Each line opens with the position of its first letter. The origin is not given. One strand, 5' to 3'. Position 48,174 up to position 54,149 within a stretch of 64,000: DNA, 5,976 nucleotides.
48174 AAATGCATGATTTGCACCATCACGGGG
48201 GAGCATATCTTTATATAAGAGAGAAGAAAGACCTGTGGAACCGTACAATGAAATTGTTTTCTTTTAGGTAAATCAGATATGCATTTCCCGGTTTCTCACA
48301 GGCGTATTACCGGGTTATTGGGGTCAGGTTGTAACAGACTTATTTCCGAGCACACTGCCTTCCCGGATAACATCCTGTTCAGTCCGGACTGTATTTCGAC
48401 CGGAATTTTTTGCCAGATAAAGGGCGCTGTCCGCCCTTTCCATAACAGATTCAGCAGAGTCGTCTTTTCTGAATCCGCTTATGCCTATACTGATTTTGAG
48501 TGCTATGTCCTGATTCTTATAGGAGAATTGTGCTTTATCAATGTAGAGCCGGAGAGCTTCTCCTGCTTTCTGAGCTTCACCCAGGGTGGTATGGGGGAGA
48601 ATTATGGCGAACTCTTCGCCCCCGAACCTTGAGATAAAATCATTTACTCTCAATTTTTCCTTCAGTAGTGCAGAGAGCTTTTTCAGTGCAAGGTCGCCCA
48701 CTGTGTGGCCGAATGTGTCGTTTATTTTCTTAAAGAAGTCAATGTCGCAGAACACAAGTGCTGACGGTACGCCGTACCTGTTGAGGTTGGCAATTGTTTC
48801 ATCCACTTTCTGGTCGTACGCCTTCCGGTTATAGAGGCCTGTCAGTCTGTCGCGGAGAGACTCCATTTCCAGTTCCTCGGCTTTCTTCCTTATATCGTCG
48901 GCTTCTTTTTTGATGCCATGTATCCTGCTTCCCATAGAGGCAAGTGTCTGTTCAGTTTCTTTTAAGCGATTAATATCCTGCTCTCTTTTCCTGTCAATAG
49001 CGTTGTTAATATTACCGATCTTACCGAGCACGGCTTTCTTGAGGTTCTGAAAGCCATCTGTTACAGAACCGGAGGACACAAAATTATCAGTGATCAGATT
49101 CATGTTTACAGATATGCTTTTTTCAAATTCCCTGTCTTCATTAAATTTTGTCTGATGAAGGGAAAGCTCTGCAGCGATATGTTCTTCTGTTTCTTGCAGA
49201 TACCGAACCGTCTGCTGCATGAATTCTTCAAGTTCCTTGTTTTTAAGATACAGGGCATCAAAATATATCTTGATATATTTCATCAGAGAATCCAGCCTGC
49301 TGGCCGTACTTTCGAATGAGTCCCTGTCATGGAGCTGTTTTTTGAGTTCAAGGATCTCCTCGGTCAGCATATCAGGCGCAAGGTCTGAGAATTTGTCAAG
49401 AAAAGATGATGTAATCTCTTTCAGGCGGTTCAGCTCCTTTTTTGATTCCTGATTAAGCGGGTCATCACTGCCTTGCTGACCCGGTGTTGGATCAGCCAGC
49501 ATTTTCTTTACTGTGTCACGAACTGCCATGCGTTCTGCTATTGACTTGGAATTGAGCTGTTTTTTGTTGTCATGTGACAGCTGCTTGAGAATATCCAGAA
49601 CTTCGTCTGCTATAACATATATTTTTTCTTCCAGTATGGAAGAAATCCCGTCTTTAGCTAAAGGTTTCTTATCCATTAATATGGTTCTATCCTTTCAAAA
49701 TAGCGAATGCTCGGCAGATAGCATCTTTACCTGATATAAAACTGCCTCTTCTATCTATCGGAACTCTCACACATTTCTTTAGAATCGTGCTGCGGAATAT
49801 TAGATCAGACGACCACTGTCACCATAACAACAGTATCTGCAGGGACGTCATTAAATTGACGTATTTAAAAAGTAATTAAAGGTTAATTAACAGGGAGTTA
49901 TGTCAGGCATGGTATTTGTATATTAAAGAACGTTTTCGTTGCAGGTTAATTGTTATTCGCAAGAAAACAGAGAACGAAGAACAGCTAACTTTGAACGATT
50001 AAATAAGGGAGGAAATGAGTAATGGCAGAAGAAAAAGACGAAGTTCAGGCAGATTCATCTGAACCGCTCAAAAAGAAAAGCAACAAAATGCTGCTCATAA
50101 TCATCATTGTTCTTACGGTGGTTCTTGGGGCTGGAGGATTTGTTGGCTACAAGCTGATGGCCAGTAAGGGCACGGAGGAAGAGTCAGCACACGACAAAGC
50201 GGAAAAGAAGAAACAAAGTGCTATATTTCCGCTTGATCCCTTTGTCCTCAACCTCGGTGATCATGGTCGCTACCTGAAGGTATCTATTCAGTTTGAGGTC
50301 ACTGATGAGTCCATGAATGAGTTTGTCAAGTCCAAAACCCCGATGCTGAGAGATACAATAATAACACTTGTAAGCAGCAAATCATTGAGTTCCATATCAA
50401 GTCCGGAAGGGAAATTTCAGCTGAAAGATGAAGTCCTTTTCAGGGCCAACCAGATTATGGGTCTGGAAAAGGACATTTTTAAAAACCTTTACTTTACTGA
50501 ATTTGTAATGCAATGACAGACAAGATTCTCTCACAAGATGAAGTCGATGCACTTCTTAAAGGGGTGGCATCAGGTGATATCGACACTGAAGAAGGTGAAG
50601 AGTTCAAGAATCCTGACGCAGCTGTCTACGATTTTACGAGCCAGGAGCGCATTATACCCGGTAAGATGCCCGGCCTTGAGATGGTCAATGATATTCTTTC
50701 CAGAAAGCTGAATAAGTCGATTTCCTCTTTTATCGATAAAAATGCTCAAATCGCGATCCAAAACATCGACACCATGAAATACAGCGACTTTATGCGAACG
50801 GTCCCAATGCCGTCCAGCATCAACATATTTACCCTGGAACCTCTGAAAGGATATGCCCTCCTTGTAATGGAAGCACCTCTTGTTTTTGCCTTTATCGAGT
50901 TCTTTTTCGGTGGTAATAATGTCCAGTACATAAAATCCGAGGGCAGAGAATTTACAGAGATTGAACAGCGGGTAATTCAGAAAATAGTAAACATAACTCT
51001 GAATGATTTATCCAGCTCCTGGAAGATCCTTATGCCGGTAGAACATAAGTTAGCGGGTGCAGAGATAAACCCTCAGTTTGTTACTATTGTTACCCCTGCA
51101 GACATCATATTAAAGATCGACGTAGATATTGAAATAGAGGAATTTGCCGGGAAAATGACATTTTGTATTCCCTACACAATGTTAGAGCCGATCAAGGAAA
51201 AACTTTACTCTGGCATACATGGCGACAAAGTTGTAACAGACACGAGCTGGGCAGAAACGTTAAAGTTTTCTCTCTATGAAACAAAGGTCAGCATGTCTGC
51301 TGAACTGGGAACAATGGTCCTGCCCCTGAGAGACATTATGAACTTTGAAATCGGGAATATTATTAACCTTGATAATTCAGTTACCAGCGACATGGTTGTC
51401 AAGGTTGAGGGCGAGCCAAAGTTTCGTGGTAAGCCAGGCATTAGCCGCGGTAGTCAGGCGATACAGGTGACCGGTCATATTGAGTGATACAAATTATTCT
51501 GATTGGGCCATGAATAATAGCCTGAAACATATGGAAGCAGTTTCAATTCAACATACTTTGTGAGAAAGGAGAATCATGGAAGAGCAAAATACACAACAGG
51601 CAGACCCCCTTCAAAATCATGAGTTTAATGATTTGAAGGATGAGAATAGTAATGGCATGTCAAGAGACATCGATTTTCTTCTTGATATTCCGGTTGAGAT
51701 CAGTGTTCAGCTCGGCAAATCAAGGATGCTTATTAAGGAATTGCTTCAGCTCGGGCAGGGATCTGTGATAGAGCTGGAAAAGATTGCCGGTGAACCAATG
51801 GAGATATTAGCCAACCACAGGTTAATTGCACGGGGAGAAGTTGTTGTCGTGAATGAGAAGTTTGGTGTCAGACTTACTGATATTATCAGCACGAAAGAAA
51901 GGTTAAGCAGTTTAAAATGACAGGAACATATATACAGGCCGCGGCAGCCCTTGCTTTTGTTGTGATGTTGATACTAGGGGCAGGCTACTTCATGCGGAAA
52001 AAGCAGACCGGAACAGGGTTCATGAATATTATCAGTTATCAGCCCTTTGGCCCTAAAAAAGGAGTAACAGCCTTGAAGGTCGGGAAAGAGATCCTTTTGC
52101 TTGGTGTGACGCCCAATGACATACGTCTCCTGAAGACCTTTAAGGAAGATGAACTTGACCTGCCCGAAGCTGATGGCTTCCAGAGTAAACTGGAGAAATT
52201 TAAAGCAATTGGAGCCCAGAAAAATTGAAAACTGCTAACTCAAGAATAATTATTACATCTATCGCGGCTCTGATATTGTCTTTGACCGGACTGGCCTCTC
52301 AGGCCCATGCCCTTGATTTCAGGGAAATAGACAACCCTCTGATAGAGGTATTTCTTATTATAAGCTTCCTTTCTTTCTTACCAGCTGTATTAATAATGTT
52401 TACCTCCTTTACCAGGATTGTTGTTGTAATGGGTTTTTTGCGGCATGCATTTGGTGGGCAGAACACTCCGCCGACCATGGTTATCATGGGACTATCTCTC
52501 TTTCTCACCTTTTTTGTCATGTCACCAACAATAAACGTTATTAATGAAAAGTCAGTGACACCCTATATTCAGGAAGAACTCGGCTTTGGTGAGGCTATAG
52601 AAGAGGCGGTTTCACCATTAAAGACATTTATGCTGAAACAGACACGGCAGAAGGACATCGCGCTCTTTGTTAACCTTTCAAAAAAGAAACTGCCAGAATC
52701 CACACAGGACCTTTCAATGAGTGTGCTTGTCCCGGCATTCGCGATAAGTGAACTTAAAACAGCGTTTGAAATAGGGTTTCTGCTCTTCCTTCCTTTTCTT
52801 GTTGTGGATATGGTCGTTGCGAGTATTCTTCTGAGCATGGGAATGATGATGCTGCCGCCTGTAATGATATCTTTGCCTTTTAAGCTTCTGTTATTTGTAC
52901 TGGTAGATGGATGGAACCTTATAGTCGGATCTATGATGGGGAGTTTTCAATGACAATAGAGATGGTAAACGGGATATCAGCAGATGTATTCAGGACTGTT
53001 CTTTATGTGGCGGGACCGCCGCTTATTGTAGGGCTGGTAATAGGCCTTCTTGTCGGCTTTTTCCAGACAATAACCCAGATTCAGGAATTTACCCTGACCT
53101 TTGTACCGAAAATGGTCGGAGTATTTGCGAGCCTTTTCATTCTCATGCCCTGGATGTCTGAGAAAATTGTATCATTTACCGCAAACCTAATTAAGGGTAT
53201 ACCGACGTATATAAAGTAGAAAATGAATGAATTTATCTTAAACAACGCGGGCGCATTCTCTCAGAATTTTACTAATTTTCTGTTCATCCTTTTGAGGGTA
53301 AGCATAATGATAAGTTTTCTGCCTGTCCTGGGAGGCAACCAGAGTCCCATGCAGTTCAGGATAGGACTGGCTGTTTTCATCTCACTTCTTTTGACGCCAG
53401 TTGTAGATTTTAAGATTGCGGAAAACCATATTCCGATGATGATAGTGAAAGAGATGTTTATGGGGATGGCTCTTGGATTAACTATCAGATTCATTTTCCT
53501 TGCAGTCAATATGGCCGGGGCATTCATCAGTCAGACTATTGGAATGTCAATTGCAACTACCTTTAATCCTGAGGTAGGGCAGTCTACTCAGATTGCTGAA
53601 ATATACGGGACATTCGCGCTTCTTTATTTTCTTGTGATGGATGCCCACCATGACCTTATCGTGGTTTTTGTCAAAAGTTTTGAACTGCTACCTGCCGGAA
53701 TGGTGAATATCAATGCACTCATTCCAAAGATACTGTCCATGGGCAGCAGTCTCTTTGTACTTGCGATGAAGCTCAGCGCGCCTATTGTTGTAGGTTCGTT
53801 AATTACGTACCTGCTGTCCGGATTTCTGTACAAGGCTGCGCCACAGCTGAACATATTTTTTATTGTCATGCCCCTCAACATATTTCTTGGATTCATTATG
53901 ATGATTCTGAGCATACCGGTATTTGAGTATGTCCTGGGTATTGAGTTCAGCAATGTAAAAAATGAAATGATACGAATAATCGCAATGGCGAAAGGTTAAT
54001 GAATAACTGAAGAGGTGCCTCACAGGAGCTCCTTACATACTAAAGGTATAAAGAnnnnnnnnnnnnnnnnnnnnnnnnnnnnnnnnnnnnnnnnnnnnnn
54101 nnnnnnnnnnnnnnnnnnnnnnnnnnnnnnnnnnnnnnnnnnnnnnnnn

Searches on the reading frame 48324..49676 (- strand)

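Call 20: search_protein_families(library=pfam, proteins=[window:48324-49676:-], max_evalue=0.001)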
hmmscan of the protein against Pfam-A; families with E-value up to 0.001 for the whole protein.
window:48324-49676:- (450 aa): 1 family
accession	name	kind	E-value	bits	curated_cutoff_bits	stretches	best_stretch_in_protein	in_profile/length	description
PF00990.26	GGDEF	-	2.2e-44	151.5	23.8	1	274-428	2-160/161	Diguanylate cyclase, GGDEF domain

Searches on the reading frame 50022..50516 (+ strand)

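Call 20: search_protein_families(library=pfam, proteins=[window:50022-50516:+], max_evalue=0.001)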
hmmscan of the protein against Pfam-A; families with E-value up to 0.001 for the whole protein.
window:50022-50516:+ (164 aa): 1 family
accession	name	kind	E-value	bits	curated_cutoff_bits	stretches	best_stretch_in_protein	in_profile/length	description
PF03748.19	FliL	-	2.3e-25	89.5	24.6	1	69-164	2-103/103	Flagellar basal body-associated protein FliL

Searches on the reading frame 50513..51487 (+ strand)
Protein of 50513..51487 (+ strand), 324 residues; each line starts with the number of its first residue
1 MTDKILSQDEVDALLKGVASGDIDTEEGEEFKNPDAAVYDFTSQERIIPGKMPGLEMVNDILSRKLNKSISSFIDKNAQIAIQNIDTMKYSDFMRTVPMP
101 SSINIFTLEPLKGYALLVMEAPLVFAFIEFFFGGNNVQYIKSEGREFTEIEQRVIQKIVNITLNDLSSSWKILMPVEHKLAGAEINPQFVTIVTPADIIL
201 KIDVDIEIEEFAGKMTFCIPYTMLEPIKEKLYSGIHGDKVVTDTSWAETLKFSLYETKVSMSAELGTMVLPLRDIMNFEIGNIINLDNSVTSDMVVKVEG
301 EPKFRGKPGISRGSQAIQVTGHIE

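Call 20: search_protein_families(library=pfam, proteins=[window:50513-51487:+], max_evalue=0.001)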
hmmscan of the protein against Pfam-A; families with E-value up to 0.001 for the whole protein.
window:50513-51487:+ (324 aa): 2 families
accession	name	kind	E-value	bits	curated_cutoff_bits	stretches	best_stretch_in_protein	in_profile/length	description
PF02154.20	FliM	-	1.1e-59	202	27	1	39-231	1-192/192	Flagellar motor switch protein FliM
PF01052.25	FliMN_C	-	4.9e-19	68.5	23.8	1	254-323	3-72/73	Type III flagellar switch regulator (C-ring) FliN C-term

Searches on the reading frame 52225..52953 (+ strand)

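Call 63: search_protein_families(library=pfam, proteins=[window:52225-52953:+], max_evalue=0.00001)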
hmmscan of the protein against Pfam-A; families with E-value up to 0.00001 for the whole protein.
window:52225-52953:+ (242 aa): 1 family
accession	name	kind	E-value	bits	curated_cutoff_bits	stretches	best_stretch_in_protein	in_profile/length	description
PF00813.25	FliP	-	4.7e-79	265.2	26.9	1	46-236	2-190/191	FliP family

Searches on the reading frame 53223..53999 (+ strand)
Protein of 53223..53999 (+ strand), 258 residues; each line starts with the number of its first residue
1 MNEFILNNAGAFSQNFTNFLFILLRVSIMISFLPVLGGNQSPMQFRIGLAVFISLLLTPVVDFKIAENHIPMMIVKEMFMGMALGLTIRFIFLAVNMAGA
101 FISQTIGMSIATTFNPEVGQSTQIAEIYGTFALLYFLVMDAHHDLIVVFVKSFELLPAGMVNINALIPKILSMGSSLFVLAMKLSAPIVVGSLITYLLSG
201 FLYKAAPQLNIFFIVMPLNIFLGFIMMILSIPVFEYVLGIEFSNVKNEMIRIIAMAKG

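Call 63: search_protein_families(library=pfam, proteins=[window:53223-53999:+], max_evalue=0.00001)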
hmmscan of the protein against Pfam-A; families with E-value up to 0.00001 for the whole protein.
window:53223-53999:+ (258 aa): 1 family
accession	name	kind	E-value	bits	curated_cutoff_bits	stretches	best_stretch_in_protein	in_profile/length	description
PF01311.25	Bac_export_1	-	9e-52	176.4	27.8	1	17-243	2-228/230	Bacterial export proteins, family 1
